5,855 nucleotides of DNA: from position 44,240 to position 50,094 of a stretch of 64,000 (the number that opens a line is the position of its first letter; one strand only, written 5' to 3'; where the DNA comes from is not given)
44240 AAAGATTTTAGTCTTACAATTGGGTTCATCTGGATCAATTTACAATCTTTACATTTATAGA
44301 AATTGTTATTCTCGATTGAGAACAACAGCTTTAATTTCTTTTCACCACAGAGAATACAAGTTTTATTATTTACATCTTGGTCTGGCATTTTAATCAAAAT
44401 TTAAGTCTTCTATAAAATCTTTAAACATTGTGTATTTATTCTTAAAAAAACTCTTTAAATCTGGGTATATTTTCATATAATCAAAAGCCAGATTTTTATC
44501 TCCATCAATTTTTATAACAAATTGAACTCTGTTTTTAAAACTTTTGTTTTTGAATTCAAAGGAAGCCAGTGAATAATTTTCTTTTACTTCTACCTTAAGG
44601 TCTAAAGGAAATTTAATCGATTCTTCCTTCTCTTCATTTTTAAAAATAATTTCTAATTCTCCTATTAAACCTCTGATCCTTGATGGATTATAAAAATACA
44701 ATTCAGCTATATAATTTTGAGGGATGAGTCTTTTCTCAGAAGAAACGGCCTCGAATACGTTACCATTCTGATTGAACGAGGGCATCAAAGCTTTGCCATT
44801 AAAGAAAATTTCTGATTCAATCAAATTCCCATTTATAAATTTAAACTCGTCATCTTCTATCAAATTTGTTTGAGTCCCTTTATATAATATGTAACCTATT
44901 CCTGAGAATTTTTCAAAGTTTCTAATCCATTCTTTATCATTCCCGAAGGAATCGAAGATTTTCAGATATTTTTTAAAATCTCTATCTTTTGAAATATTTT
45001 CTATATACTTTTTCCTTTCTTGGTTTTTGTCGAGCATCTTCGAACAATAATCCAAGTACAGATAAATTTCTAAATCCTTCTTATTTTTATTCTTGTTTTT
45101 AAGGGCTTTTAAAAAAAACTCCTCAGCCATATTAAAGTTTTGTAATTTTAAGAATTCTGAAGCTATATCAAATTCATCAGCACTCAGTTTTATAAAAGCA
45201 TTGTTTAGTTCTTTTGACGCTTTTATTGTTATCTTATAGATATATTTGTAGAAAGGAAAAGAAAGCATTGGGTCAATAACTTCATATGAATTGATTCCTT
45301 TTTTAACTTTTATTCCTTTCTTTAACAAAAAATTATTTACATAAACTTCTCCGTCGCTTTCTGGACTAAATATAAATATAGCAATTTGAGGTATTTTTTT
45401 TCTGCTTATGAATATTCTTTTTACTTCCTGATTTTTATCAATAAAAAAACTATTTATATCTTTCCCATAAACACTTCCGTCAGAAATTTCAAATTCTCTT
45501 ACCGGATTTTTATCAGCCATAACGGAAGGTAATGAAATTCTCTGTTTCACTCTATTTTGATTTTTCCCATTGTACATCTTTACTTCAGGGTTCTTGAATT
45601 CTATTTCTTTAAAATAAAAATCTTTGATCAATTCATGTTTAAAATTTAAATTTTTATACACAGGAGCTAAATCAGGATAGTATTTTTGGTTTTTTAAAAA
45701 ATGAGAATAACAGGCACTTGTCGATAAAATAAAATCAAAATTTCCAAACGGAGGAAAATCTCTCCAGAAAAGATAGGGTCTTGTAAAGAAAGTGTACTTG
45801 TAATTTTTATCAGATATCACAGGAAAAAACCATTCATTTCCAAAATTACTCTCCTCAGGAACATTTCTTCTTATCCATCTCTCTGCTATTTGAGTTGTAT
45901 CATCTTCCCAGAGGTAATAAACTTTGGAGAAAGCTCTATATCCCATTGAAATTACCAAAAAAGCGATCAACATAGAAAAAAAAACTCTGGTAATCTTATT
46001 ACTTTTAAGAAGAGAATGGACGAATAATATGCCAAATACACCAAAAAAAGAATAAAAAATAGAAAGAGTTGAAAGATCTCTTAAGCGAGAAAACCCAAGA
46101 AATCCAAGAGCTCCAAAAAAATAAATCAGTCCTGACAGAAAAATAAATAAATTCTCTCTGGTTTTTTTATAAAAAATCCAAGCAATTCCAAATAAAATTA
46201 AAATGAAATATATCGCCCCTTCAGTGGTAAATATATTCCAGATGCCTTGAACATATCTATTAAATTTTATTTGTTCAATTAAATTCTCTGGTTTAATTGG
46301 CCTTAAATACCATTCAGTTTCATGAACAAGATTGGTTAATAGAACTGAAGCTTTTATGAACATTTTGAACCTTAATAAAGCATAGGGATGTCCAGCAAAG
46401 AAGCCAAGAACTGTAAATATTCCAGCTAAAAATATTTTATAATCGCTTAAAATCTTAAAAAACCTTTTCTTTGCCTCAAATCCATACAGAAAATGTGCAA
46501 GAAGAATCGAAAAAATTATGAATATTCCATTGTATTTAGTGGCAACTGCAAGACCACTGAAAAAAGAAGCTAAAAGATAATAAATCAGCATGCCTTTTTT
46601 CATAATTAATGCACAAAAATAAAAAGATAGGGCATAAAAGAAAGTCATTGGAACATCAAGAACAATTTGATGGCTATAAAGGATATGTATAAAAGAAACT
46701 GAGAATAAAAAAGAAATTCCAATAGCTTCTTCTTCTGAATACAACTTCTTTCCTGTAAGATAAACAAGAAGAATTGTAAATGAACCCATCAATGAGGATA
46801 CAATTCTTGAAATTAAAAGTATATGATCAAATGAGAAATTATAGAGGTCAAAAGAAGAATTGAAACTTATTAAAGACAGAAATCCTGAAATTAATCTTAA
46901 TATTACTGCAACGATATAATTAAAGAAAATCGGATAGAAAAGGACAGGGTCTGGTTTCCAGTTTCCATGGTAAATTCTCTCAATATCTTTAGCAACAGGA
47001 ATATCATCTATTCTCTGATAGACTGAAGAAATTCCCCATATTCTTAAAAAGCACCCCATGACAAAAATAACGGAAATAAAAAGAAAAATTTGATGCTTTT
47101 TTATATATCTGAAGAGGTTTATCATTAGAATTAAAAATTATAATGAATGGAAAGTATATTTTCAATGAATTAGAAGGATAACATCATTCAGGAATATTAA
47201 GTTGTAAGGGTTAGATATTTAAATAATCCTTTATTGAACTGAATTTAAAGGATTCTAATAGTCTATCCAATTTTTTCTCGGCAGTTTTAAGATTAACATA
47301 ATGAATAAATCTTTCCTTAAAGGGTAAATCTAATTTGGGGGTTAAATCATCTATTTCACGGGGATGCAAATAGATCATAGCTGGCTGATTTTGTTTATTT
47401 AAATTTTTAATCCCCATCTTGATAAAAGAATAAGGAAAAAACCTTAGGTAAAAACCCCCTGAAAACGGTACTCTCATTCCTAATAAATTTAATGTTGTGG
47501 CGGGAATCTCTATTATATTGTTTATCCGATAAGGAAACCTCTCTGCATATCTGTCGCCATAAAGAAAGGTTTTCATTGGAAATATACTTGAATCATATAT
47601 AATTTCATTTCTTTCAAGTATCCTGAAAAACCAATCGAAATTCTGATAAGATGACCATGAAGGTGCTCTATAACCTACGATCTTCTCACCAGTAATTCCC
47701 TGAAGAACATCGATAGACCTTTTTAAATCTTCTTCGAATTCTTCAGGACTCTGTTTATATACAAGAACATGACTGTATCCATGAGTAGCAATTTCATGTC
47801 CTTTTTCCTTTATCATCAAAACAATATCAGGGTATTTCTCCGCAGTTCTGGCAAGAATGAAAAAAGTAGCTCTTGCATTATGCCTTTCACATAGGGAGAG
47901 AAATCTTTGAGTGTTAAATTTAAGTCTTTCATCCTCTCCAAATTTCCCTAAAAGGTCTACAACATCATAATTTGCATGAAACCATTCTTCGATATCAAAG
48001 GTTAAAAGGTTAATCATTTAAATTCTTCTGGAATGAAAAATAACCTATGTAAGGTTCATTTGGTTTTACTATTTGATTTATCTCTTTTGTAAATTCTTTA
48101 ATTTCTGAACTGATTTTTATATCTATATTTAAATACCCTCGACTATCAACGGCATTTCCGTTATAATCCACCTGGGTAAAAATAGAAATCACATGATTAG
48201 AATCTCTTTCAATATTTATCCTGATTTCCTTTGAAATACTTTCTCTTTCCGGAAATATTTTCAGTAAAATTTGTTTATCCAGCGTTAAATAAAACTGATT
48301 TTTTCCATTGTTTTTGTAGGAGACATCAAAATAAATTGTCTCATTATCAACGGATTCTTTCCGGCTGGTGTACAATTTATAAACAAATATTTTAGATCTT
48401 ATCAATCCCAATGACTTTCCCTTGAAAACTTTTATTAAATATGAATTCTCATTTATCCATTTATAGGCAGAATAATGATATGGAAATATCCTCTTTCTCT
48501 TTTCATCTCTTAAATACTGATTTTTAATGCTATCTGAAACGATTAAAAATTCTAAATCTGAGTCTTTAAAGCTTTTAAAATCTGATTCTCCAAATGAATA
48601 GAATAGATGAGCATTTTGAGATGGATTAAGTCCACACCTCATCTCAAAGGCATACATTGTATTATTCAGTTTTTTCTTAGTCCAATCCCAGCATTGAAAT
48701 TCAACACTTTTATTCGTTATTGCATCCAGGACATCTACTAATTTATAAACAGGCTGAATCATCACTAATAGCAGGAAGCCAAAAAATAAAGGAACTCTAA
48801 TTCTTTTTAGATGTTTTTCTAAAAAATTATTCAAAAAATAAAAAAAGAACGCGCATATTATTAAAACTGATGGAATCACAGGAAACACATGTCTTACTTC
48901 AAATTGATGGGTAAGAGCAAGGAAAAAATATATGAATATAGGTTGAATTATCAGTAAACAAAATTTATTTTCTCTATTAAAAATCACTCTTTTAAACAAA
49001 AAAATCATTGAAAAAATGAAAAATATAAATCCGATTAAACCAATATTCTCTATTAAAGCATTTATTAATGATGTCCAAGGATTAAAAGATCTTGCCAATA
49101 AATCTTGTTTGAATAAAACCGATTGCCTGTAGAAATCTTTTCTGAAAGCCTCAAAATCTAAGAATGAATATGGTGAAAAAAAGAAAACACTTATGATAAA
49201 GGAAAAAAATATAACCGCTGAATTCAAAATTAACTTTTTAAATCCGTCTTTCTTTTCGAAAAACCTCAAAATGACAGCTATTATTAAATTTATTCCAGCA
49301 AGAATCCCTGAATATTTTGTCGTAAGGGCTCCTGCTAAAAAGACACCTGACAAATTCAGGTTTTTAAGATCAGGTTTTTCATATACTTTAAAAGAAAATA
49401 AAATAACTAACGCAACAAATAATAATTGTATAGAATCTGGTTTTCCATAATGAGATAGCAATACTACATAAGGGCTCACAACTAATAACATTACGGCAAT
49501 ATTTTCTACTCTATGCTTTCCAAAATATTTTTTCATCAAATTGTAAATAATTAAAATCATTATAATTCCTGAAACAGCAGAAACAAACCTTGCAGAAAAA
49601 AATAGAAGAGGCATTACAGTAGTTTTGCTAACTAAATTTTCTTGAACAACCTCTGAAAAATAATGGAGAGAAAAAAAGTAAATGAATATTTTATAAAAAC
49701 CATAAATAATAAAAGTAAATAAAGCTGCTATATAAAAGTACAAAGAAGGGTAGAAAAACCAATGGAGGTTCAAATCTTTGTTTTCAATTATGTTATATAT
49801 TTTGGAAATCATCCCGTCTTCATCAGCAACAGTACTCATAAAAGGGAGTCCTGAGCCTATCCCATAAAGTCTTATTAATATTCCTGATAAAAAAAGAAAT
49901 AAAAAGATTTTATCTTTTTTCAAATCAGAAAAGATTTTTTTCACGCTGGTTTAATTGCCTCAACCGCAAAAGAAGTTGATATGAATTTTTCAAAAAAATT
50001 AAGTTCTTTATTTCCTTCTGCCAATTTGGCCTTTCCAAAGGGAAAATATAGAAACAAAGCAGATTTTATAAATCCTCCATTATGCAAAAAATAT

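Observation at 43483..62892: ~19 kb envelope glycosylation island: Arn/Gtr-like polyprenyl-phosphate sugar pathway feeding four paralogous giant GT-C/TPR (TMTC-like) transferases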

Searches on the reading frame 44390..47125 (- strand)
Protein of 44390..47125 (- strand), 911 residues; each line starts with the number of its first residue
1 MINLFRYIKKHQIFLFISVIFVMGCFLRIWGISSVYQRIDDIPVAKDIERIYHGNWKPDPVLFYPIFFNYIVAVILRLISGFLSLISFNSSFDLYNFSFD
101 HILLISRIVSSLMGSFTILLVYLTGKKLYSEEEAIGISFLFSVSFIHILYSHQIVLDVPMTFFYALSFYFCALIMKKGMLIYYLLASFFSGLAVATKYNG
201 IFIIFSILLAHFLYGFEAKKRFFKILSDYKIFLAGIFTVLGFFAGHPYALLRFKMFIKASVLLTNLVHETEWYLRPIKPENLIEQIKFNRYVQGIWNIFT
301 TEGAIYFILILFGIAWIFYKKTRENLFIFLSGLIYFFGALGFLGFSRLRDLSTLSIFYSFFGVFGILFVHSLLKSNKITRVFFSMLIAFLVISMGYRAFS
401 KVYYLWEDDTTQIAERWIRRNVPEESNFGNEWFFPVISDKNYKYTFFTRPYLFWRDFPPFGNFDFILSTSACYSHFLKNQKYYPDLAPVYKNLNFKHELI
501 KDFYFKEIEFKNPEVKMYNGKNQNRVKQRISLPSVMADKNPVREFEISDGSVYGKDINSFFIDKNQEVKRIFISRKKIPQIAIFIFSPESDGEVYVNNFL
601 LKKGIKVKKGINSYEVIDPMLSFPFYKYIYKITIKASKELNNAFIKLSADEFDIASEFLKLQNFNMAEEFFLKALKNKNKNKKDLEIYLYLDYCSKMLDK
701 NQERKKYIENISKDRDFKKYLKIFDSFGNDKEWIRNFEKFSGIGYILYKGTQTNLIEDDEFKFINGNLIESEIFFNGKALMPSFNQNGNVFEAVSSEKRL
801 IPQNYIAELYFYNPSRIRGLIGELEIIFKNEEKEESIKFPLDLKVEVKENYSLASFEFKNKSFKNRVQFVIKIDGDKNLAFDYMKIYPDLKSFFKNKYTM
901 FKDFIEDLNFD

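Call 4: search_protein_families(library=pfam, proteins=[window:44390-47125:-], max_evalue=0.01)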
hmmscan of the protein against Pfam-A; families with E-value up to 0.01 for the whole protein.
window:44390-47125:- (911 aa): 2 families
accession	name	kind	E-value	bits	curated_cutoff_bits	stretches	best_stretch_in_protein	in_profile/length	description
PF13231.12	PMT_2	-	1e-12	49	26.1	1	107-240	25-151/160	Dolichyl-phosphate-mannose-protein mannosyltransferase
PF02366.24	PMT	-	2.5e-11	44.1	22.7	1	65-241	46-227/245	Dolichyl-phosphate-mannose-protein mannosyltransferase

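Call 6: search_protein_families(library=ncbifam, proteins=[window:44390-47125:-], max_evalue=0.01)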
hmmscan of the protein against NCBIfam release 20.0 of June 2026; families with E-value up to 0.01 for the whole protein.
window:44390-47125:- (911 aa): 1 family
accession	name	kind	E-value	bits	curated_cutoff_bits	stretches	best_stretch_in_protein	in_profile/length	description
TIGR03663.1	TIGR03663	subfamily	0.0027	16.8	126.25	1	105-214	72-180/435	flippase activity-associated protein Agl23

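Call 78: list_cluster_members(proteins=[P0001, window:44390-47125:-, window:56117-58870:-, window:48010-49944:-, window:50760-51824:-, window:47211-48017:-])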
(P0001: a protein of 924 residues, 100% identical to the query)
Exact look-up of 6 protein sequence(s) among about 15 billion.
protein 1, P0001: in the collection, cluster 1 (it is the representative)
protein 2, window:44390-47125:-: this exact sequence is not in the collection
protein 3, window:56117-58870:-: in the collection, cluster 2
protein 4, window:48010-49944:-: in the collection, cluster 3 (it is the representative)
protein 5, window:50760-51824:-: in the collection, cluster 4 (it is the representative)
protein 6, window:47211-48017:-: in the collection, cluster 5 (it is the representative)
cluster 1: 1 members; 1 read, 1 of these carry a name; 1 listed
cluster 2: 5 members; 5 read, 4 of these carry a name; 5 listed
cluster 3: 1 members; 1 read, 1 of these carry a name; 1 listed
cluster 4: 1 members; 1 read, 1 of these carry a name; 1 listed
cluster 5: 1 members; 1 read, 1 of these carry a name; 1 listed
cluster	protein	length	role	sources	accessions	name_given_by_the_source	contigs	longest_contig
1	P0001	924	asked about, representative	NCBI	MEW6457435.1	MAG: glycosyltransferase family 39 protein [Acidobacteriota bacterium]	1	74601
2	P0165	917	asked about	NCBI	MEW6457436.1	MAG: glycosyltransferase family 39 protein [Acidobacteriota bacterium]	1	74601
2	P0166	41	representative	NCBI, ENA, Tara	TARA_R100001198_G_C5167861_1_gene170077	strand:+ start:254 stop:379 length:126 start_codon:yes stop_codon:yes gene_type:complete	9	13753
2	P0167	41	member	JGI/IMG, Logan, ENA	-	hypothetical protein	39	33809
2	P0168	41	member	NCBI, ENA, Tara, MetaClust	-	strand:- start:135 stop:260 length:126 start_codon:yes stop_codon:yes gene_type:complete | TARA_067_SRF_<-0.22_scaffold1117_4_gene2964 "" ""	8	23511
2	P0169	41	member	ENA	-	-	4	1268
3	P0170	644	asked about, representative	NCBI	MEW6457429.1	MAG: glycosyltransferase family 39 protein [Acidobacteriota bacterium]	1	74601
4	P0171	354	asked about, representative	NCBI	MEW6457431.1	MAG: GNAT family N-acetyltransferase [Acidobacteriota bacterium]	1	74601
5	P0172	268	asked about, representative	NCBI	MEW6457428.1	MAG: polysaccharide deacetylase family protein [Acidobacteriota bacterium]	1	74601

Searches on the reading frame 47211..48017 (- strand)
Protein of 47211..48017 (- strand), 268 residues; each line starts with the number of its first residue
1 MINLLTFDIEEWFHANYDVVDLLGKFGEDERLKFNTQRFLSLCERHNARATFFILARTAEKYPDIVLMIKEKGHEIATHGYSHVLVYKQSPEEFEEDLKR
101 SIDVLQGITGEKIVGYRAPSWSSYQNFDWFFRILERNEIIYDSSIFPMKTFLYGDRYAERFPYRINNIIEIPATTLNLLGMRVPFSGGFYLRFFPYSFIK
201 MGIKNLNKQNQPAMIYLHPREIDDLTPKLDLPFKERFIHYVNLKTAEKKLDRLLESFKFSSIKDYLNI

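Call 4: search_protein_families(library=pfam, proteins=[window:47211-48017:-], max_evalue=0.01)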
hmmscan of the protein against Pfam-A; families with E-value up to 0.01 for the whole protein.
window:47211-48017:- (268 aa): 3 families
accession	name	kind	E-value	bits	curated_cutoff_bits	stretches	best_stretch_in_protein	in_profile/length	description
PF11959.13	DUF3473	-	4.9e-40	137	29.6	1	143-266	1-129/130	Domain of unknown function (DUF3473)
PF01522.26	Polysacc_deac_1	-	4.5e-21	75.5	23.1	1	33-120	18-105/124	Polysaccharide deacetylase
PF10096.14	DUF2334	-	1.6e-06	28.3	26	1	60-255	50-201/203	Uncharacterized protein conserved in bacteria (DUF2334)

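Call 6: search_protein_families(library=ncbifam, proteins=[window:47211-48017:-], max_evalue=0.01)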
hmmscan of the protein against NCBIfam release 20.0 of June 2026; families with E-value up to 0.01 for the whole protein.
window:47211-48017:- (268 aa): 10 families
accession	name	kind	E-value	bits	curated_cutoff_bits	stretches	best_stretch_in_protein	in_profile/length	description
TIGR03006.1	pepcterm_polyde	equivalog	4.3e-76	255.6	276.2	1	3-264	1-269/272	XrtA system polysaccharide deacetylase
TIGR02764.1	spore_ybaN_pdaB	equivalog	4.5e-17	62.4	237.4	1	35-121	20-106/191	polysaccharide deacetylase family sporulation protein PdaB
NF045821.1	PgAcgDacpgdA1_Bac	equivalog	2.8e-15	56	400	1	32-118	100-185/282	peptidoglycan-N-acetylglucosamine deacetylase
TIGR02873.1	spore_ylxY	hypoth_equivalog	3.4e-11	42.9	391.5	1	37-125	101-188/268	probable sporulation protein, polysaccharide deacetylase family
TIGR04243.1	nodulat_NodB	equivalog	1e-10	41.4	240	1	30-119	11-101/197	chitooligosaccharide deacetylase NodB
TIGR02884.1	spore_pdaA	equivalog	3.3e-09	36.8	298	1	35-125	51-141/224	delta-lactam-biosynthetic de-N-acetylase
TIGR03212.1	uraD_N-term-dom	equivalog_domain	5.2e-09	35.5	424.6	1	38-123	81-166/297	allantoinase PuuE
NF045822.1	PgAcgDacpgdA2_Bac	equivalog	4.4e-06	26.2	400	1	36-119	84-167/274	peptidoglycan-N-acetylglucosamine deacetylase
NF045820.1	PgAcgDacpgdA_Strep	equivalog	3.1e-05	23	800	1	35-111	282-358/463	peptidoglycan-N-acetylglucosamine deacetylase PgdA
NF050820.1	PolSacchBiosHfsH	equivalog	0.006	16.3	400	1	68-113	88-133/249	oligosaccharide deacetylase HfsH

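Call 59: search_solved_structures(query=window:47211-48017:-, max_evalue=0.001, show_alignments=1)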
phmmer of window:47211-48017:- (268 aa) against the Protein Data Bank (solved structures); distinct sequences matched with E-value up to 0.001: 32.
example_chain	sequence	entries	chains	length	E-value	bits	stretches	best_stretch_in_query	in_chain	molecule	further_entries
3qbu_A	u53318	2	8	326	4.5e-13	52.5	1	37-145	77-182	Putative uncharacterized protein | peptidoglycan deacetylase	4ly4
3rxz_A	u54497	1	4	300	4.6e-13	52.5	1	36-146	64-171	Polysaccharide deacetylase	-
5o6y_A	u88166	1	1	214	1.3e-12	51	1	15-120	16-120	Peptidoglycan N-acetylglucosamine deacetylase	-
7y51_A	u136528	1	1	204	1.6e-12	50.7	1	32-124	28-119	Predicted xylanase/chitin deacetylase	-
5o6y_B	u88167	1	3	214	2.5e-12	50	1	15-111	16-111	Peptidoglycan N-acetylglucosamine deacetylase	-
4l1g_A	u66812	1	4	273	2.6e-12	50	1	15-110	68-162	Peptidoglycan N-acetylglucosamine deacetylase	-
7fbw_A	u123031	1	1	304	4.1e-12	49.4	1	32-123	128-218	Predicted xylanase/chitin deacetylase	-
7bly_A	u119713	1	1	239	2e-08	37.2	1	35-120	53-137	Aspergillus niger contig An12c0130, genomic contig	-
6h8l_A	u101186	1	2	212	4.2e-08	36.2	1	33-117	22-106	Peptidoglycan-N-acetylmuramic acid deacetylase PdaC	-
6h8n_A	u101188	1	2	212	4.3e-08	36.2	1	34-117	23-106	Peptidoglycan-N-acetylmuramic acid deacetylase PdaC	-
1z7a_A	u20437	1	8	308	4.4e-08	36.2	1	36-146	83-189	conserved hypothetical protein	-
2c1g_A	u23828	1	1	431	9.9e-08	35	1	35-117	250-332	PEPTIDOGLYCAN GLCNAC DEACETYLASE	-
2c1i_A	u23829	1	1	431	1e-07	34.9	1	35-117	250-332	PEPTIDOGLYCAN GLCNAC DEACETYLASE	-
4m1b_A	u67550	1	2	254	1.1e-07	34.9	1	42-120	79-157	Polysaccharide deacetylase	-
2y8u_A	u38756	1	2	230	2.4e-07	33.7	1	36-110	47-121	CHITIN DEACETYLASE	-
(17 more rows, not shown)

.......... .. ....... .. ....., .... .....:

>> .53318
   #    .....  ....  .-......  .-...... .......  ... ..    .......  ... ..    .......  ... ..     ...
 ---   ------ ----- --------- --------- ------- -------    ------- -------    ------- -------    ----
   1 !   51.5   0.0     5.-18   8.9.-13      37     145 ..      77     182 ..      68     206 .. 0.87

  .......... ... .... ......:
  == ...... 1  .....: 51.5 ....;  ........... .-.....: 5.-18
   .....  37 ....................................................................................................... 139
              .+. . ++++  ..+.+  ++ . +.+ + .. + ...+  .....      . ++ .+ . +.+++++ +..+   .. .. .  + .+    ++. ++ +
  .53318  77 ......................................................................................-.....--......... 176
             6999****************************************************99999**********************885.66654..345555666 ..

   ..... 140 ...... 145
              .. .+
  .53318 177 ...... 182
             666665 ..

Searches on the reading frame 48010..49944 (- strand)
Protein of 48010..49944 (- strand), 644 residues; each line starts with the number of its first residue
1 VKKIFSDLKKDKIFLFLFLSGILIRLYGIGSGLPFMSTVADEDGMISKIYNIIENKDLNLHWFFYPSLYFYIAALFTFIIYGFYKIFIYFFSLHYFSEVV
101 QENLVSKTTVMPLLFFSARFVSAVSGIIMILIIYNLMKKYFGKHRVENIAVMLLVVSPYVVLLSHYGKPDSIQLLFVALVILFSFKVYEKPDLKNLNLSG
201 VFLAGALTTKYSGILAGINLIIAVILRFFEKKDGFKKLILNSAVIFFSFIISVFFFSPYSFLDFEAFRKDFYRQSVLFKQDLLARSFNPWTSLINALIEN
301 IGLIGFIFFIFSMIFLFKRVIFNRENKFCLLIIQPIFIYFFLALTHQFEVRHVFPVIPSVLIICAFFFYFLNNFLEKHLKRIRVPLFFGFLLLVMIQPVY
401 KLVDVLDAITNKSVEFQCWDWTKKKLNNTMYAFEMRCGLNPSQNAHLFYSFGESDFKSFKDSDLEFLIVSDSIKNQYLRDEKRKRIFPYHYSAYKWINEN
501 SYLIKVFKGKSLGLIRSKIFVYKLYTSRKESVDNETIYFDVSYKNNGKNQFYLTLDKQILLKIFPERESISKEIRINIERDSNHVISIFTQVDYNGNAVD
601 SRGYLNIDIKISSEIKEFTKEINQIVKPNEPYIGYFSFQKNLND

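Call 4: search_protein_families(library=pfam, proteins=[window:48010-49944:-], max_evalue=0.01)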
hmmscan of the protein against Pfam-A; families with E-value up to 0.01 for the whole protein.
window:48010-49944:- (644 aa): 2 families
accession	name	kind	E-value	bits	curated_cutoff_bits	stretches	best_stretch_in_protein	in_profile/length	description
PF13231.12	PMT_2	-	7.6e-19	68.9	26.1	1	115-248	21-151/160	Dolichyl-phosphate-mannose-protein mannosyltransferase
PF02366.24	PMT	-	4.7e-06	26.8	22.7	1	115-258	82-235/245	Dolichyl-phosphate-mannose-protein mannosyltransferase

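Call 6: search_protein_families(library=ncbifam, proteins=[window:48010-49944:-], max_evalue=0.01)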
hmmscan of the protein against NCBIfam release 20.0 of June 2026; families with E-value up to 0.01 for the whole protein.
window:48010-49944:- (644 aa): 1 family
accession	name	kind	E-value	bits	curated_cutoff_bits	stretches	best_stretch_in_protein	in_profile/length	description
TIGR03663.1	TIGR03663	subfamily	2.4e-07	30.1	126.25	1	116-246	71-215/435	flippase activity-associated protein Agl23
